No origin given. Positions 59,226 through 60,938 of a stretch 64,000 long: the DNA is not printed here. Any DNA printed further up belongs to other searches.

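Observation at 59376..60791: Single-polypeptide fusion of NaMN/NMN adenylyltransferase and NAD kinase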

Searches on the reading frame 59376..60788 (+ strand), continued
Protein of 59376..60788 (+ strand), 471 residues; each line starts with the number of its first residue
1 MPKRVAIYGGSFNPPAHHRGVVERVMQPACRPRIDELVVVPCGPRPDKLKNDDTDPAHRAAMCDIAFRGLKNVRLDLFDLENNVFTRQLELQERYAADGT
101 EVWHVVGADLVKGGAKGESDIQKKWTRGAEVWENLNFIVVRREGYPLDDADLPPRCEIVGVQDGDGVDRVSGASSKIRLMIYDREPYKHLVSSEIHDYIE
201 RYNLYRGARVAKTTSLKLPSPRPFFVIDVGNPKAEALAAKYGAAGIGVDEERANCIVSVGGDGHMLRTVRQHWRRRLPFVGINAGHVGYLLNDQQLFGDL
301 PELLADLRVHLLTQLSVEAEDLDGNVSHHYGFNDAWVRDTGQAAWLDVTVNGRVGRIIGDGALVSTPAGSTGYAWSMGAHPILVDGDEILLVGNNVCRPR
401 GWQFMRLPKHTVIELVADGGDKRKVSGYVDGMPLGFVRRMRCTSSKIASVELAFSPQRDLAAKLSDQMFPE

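Call 23: search_solved_structures(query=A1, max_evalue=0.001, show_alignments=5)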
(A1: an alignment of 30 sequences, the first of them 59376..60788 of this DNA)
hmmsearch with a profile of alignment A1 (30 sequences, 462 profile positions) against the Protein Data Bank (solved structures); distinct sequences matched with E-value up to 0.001: 46.
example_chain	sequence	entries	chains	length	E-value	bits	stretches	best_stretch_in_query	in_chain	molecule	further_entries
1u0r_A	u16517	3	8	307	6e-20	74.5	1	230-420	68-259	Inorganic polyphosphate/ATP-NAD kinase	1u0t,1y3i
1y3h_A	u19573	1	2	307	6e-20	74.5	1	230-420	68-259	Inorganic polyphosphate/ATP-NAD kinase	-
1yt5_A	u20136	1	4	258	1.3e-19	73.4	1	234-434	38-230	inorganic polyphosphate/ATP-NAD kinase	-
1kam_A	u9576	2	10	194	2.5e-18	69.2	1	3-194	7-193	NICOTINATE-NUCLEOTIDE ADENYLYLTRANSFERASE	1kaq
7mh7_A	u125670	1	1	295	4.6e-18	68.3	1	238-381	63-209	NAD kinase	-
7qvs_A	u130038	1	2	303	4.9e-18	68.2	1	238-381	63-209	NAD kinase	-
5ejh_A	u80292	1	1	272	1.5e-16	63.3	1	229-393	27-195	NAD kinase 1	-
5ejg_A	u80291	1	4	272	2.2e-16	62.7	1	229-393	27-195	NAD kinase 1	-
2i1w_A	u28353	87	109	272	2.2e-16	62.7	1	229-393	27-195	Probable inorganic polyphosphate/ATP-NAD kinase 1 | inorganic polyphosphate/ATP-NAD kinase 1 | NAD kinase 1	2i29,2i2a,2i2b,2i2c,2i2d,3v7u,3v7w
2q5f_A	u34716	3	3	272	2.3e-16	62.7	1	229-393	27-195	Probable inorganic polyphosphate/ATP-NAD kinase 1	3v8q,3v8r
5eji_A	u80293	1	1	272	2.3e-16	62.7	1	229-393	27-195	NAD kinase 1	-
4hao_A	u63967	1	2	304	3.8e-16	62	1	221-402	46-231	Probable inorganic polyphosphate/ATP-NAD kinase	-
5db4_A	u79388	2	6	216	4e-16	61.9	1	3-197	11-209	Nicotinate-nucleotide adenylyltransferase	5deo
4ymi_A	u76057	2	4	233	5.3e-16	61.5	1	3-197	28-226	Probable nicotinate-nucleotide adenylyltransferase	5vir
5ejf_A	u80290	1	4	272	9.1e-16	60.7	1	229-393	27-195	NAD kinase 1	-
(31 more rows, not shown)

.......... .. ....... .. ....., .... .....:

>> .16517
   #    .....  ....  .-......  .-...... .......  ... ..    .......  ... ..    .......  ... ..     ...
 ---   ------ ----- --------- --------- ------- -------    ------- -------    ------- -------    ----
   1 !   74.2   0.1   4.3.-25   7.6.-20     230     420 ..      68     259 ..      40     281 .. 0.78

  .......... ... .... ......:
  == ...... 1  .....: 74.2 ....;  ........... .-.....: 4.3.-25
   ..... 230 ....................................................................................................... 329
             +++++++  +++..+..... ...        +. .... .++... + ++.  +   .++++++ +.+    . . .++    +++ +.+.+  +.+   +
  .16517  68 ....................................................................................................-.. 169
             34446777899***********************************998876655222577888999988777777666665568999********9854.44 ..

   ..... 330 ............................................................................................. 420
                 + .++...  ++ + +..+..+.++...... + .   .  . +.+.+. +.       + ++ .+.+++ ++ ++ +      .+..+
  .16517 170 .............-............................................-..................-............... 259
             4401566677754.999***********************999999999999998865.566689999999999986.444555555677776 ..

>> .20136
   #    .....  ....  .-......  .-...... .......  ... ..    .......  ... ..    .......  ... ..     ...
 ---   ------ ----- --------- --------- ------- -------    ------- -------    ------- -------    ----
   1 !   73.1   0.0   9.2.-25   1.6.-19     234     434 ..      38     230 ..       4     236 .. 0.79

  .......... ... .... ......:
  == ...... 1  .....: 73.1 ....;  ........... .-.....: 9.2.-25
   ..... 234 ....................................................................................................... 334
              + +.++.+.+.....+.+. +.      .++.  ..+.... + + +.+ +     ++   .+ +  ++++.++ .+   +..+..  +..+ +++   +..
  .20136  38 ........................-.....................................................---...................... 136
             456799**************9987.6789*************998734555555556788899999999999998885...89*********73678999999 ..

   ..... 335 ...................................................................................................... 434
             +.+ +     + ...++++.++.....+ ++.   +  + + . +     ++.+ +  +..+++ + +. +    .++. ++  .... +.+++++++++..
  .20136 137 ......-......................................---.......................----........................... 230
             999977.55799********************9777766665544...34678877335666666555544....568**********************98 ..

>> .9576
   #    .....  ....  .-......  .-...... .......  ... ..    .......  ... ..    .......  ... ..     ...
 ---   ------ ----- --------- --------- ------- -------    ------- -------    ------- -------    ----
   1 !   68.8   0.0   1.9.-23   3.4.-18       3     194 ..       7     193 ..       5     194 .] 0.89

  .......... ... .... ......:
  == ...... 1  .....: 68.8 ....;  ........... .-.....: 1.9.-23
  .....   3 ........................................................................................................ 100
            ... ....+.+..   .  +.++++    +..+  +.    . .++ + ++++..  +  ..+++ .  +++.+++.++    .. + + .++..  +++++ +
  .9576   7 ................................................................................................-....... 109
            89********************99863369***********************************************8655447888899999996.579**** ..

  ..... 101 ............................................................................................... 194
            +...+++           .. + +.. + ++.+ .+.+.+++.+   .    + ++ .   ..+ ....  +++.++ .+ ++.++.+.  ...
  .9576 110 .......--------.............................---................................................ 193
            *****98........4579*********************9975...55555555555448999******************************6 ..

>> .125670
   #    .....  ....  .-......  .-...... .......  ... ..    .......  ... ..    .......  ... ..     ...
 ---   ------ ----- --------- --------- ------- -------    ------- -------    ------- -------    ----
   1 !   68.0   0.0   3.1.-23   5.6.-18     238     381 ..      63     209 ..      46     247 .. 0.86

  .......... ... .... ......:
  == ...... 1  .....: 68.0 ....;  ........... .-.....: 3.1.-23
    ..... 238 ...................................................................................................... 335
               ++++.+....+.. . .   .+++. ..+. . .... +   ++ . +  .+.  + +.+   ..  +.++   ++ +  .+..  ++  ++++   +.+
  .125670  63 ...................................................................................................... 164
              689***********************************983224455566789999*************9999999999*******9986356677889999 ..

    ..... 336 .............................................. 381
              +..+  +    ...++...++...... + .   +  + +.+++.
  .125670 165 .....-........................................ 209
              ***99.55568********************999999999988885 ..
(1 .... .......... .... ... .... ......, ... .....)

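Call 36: predict_structure(alignment_id=A1)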
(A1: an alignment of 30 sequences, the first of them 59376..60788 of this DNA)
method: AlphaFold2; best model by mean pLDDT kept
length: 471 residues; sequences in the alignment: 30
mean_pLDDT: 91.2   pTM: 0.91
mean pLDDT of the five models: 91.2, 89.4, 89.2, 88.8, 87.1
residues with pLDDT >= 90: 343; 70-90: 115; 50-70: 13; < 50: 0
segments of 3 or more residues with pLDDT < 50: none
pLDDT, mean of each block of 10 residues (from residue 1): 93 90 92 95 82 85 95 95 93 89 96 96 95 97 92 95 70 86 94 94 92 92 96 94 92 96 94 96 86 87 93 97 96 91 89 91 93 87 90 81 90 92 91 95 96 90 77 68
secondary structure, 60 per line:
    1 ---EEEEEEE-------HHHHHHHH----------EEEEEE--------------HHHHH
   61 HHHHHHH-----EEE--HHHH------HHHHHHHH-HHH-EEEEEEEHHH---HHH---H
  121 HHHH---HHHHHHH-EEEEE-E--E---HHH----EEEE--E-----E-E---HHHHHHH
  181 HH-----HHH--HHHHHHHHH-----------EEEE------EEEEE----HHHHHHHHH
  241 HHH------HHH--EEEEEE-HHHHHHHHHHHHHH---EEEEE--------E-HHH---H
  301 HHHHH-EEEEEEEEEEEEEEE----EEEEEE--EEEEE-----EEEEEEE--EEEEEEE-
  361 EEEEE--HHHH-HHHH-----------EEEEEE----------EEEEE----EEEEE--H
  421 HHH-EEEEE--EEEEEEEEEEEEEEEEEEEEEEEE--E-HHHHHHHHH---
elements in order: E4-10 H18-25 E36-41 H56-67 E73-75 H78-81 H88-95 E101-107 H120-124 H128-134 E136-140 E156-159 H174-182 H193-201 E213-216 E223-227 H232-243 E255-260 H262-275 E279-283 H300-305 E307-321 E326-331 E334-338 E344-350 E353-359 E361-365 H368-371 H373-376 E388-393 E404-408 E413-417 H420-423 E425-429 E432-455 H460-468

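Call 40: fold_search(model_id=the predicted structure, library=pdb)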
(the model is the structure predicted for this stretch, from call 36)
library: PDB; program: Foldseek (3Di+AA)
matches with E <= 10: 1274; with E <= 0.001: 228
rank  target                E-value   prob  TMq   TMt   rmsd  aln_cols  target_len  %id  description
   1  3v7w                  2.4e-17  1.00  0.44  0.75   3.9       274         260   23  Crystal structure of NAD kinase 1 from Listeria monocytogenes in complex with 5'-azido-5'-deoxyadenosine (released 2012-03-14)
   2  3v80                  2.6e-17  1.00  0.45  0.77   3.8       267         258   24  Crystal structure of NAD kinase 1 from Listeria monocytogenes in complex with 5'-O-Propargylamino-5'-deoxyadenosine (released 2012-03-14)
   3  5dhr_C                2.8e-17  1.00  0.44  0.78   3.4       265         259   22  Crystal structure of NAD kinase 1 from Listeria monocytogenes in complex with a novel inhibitor (released 2016-09-14)
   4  5dhq_D                2.8e-17  1.00  0.44  0.77   3.4       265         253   23  Crystal structure of NAD kinase 1 from Listeria monocytogenes in complex with a novel inhibitor (released 2016-09-14)
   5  5eji                  4.0e-17  1.00  0.44  0.75   3.7       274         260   23  Crystal structure of NAD kinase W78F mutant from Listeria monocytogenes in complex with NADP/Mn++/PPi (released 2016-11-09)
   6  5dhq_C                5.1e-17  1.00  0.45  0.78   3.3       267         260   22  Crystal structure of NAD kinase 1 from Listeria monocytogenes in complex with a novel inhibitor (released 2016-09-14)
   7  2i2a                  5.7e-17  1.00  0.45  0.77   3.7       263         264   23  Crystal structure of LmNADK1 from Listeria monocytogenes (released 2007-08-07)
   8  1u0r_D                5.7e-17  1.00  0.44  0.66   5.6       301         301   22  Crystal structure of Mycobacterium tuberculosis NAD kinase (released 2004-08-31)
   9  8b47_A                6.4e-17  1.00  0.45  0.78   3.7       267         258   24  Crystal structure of NAD kinase 1 from Listeria monocytogenes in complex with a cyclic di-adenosine derivative (released 2023-01-11)
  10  1y3h_A                6.4e-17  1.00  0.45  0.75   3.6       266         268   24  Crystal Structure of Inorganic Polyphosphate/ATP-NAD kinase from Mycobacterium tuberculosis (released 2005-01-18)
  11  5ejg_D                6.8e-17  1.00  0.43  0.76   3.7       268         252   23  Crystal structure of NAD kinase P252D mutant from Listeria monocytogenes (released 2016-11-09)
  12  2i2f                  7.2e-17  1.00  0.45  0.77   3.4       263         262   22  Crystal structure of LmNADK1 (released 2007-08-07)
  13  5dhr_B                7.7e-17  1.00  0.46  0.79   3.4       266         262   22  Crystal structure of NAD kinase 1 from Listeria monocytogenes in complex with a novel inhibitor (released 2016-09-14)
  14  1u0t_B                1.0e-16  1.00  0.44  0.72   4.2       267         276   23  Crystal structure of Mycobacterium tuberculosis NAD kinase (released 2004-08-31)
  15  5dhq_B                1.1e-16  1.00  0.43  0.75   3.6       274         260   22  Crystal structure of NAD kinase 1 from Listeria monocytogenes in complex with a novel inhibitor (released 2016-09-14)
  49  1u0r_C                5.1e-16  1.00  0.44  0.70   4.5       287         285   21  Crystal structure of Mycobacterium tuberculosis NAD kinase (released 2004-08-31)
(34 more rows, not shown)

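Call 62: search_protein_families(library=ncbifam, proteins=[L081:13720-14868:+, L081:14967-15917:+, L081:16070-18139:+, L081:6723-7382:+, L081:7387-8055:+, L081:5718-6608:+], max_evalue=0.001)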
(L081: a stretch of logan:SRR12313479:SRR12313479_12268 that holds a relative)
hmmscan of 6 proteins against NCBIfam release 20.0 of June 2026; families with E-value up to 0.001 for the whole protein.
L081:13720-14868:+ (383 aa): 0 families

L081:14967-15917:+ (317 aa): 16 families
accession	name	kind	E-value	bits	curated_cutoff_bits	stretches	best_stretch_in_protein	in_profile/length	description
TIGR01251.1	ribP_PPkin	subfamily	6.1e-33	114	113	1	8-306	5-297/309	ribose-phosphate diphosphokinase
NF002095.0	PRK00934.1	equivalog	1e-26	93.8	296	1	9-284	6-273/287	ribose-phosphate diphosphokinase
NF002320.0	PRK01259.1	subfamily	1.5e-25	90.3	297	1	4-306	7-303/316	ribose-phosphate diphosphokinase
NF002844.0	PRK03092.1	equivalog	1e-16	61.1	438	1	86-304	93-309/326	ribose-phosphate diphosphokinase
NF001815.0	PRK00553.1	equivalog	1.8e-15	56.9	484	1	8-305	14-309/332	ribose-phosphate pyrophosphokinase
NF002758.0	PRK02812.1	equivalog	6e-15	55.2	518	1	88-306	105-318/330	ribose-phosphate pyrophosphokinase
NF005537.0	PRK07199.1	subfamily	8.5e-15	54.6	322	1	6-284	5-279/301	ribose-phosphate diphosphokinase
NF002618.0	PRK02269.1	equivalog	1.5e-12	47.8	460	1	15-305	17-304/321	ribose-phosphate diphosphokinase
NF003428.0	PRK04923.1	equivalog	1.7e-12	47.1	536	1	13-301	16-301/319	ribose-phosphate diphosphokinase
NF002686.0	PRK02458.1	equivalog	6.4e-11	42.3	506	1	14-285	20-286/323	ribose-phosphate diphosphokinase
NF005299.0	PRK06827.1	subfamily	1.8e-07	30.2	327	1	84-253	124-302/383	phosphoribosylpyrophosphate synthetase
TIGR00201.1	comF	subfamily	1.5e-06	28.3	233.55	1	197-250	133-186/190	ComF family protein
NF006605.0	PRK09162.1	equivalog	4e-06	26.3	181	1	213-249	95-131/183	hypoxanthine-guanine phosphoribosyltransferase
TIGR01134.1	purF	equivalog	0.00024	20.6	350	1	139-251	249-367/432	amidophosphoribosyltransferase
NF005592.0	PRK07322.1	subfamily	0.00055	19.4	143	0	214-248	118-152/180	adenine phosphoribosyltransferase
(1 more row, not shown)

L081:16070-18139:+ (690 aa): 6 families
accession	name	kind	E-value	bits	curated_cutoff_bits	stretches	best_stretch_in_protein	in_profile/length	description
NF002730.0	PRK02628.1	equivalog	3e-243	808.9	473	1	6-689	3-676/677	NAD(+) synthase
NF010588.0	PRK13981.1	equivalog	1.9e-47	161.9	479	1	24-672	13-538/546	NAD+ synthase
NF010587.0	PRK13980.1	equivalog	1.9e-19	69.9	255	1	370-527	31-159/267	NAD+ synthase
TIGR00552.1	nadE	equivalog_domain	7.4e-16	58.1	63.65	1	369-544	21-172/251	NAD(+) synthase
NF001979.1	PRK00768.1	equivalog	2.1e-08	34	250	1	363-526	32-177/266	NAD(+) synthase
TIGR00268.2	TIGR00268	equivalog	0.00011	21.5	150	1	361-446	4-84/259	ATP-dependent sacrificial sulfur transferase LarE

L081:6723-7382:+ (220 aa): 0 families

L081:7387-8055:+ (223 aa): 0 families

L081:5718-6608:+ (297 aa): 6 families
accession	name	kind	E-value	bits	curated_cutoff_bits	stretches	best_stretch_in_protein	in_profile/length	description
TIGR02067.1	his_9_HisN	equivalog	5.8e-12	45.6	275.15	1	36-133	19-111/252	histidinol-phosphatase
TIGR01331.1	bisphos_cysQ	equivalog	9.1e-10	38.6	228.8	1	53-127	35-108/250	3'(2'),5'-bisphosphate nucleotidase CysQ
NF008027.1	PRK10757.1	equivalog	2.7e-07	29.8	332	1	17-135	7-118/267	inositol-1-monophosphatase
NF008182.0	PRK10931.1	equivalog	1e-06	28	379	1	50-111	34-94/246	3'(2'),5'-bisphosphate nucleotidase CysQ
NF009321.0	PRK12676.1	equivalog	0.00011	21.3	264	1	45-111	36-99/264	bifunctional fructose-bisphosphatase/inositol-phosphate phosphatase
TIGR01330.1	bisphos_HAL2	equivalog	0.00013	21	267.05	0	96-134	136-172/359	3'(2'),5'-bisphosphate nucleotidase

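Call 65: find_encoding_contigs(protein=P0020, flank=6000, max_places=1)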
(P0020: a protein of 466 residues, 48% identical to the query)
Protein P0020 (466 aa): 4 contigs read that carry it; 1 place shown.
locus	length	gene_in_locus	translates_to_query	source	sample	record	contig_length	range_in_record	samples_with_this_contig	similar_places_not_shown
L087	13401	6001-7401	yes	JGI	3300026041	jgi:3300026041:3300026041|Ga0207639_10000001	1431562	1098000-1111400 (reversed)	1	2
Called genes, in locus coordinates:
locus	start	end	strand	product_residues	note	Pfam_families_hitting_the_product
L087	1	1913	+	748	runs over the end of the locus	PF03160:Calx-beta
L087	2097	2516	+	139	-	-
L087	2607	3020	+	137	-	-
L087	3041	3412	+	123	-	PF22677:Ble-like_N (faint), PF18029:Glyoxalase_6 (weak)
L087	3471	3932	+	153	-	PF11033:ComJ (weak)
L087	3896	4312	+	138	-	-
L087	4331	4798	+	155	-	PF03473:MOSC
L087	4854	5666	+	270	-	PF00106:adh_short, PF08659:KR, PF23441:SDR, PF13561:adh_short_C2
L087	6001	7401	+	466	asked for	PF01513:NAD_kinase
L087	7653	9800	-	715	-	PF00535:Glycos_transf_2, PF13632:Glyco_trans_2_3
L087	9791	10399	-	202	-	-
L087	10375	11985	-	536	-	PF04349:MdoG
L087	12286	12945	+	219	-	-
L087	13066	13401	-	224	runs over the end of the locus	PF00072:Response_reg, PF00486:Trans_reg_C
